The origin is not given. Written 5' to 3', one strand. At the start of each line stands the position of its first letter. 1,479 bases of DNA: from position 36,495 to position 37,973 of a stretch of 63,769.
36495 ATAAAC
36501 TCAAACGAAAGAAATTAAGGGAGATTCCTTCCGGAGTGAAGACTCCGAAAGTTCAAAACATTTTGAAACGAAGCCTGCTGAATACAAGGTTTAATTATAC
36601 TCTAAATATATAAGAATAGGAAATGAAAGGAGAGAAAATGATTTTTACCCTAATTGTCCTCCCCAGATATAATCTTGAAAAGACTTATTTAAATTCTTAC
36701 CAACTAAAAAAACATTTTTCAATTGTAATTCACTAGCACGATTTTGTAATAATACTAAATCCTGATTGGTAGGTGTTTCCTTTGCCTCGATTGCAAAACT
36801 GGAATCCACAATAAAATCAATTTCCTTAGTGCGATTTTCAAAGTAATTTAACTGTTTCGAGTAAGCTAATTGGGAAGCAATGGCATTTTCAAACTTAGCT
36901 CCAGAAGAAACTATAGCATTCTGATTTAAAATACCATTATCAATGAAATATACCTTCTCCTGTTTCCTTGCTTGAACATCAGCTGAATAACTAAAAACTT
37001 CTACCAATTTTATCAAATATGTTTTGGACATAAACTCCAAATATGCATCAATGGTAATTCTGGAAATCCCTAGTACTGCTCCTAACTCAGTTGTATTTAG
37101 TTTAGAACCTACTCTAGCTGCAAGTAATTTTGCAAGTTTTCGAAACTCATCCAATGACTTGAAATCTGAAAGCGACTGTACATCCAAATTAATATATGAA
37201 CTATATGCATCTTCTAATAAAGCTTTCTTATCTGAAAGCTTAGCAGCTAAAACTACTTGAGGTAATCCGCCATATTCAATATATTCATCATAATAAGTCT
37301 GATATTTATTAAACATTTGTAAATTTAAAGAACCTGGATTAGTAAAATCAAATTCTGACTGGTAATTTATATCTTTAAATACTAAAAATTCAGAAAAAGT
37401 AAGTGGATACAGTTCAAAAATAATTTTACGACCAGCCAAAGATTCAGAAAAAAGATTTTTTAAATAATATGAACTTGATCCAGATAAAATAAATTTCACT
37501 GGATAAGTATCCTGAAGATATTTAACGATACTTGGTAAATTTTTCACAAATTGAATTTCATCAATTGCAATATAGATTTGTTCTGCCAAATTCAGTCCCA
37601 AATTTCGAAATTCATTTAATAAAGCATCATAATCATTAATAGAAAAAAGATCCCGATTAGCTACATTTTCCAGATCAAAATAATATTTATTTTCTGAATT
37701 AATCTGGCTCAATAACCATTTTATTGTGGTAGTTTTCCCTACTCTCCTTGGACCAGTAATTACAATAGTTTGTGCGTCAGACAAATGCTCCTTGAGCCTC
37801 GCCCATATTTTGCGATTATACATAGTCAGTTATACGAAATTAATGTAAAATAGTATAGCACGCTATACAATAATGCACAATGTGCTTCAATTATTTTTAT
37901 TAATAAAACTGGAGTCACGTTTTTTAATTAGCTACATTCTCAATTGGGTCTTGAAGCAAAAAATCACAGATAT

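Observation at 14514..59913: GATAC-based heptanucleotide tandem arrays at 12 intergenic loci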

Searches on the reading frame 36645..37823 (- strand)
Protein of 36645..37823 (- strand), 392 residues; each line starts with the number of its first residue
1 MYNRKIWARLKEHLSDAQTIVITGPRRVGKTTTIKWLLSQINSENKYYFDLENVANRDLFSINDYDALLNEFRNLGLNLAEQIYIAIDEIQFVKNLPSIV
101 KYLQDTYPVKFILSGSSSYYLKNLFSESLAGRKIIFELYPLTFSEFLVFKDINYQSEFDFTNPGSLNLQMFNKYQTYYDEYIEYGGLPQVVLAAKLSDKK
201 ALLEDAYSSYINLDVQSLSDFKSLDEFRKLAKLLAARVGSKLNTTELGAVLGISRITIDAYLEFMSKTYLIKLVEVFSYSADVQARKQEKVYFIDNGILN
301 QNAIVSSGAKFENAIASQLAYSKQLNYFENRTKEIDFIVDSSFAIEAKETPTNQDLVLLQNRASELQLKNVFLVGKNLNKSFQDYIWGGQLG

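Call 25: search_protein_families(library=pfam, proteins=[window:36645-37823:-], max_evalue=0.00001)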
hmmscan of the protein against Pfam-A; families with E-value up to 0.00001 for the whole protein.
window:36645-37823:- (392 aa): 3 families
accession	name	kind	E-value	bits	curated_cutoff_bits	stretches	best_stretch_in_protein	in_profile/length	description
PF13173.12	AAA_14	-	2.7e-30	105.4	27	1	18-147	3-129/129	AAA domain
PF13635.12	DUF4143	-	7.4e-21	75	28.1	1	214-348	3-158/160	Domain of unknown function (DUF4143)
PF13401.12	AAA_22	-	3.1e-07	31.2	27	0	16-117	4-124/130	AAA domain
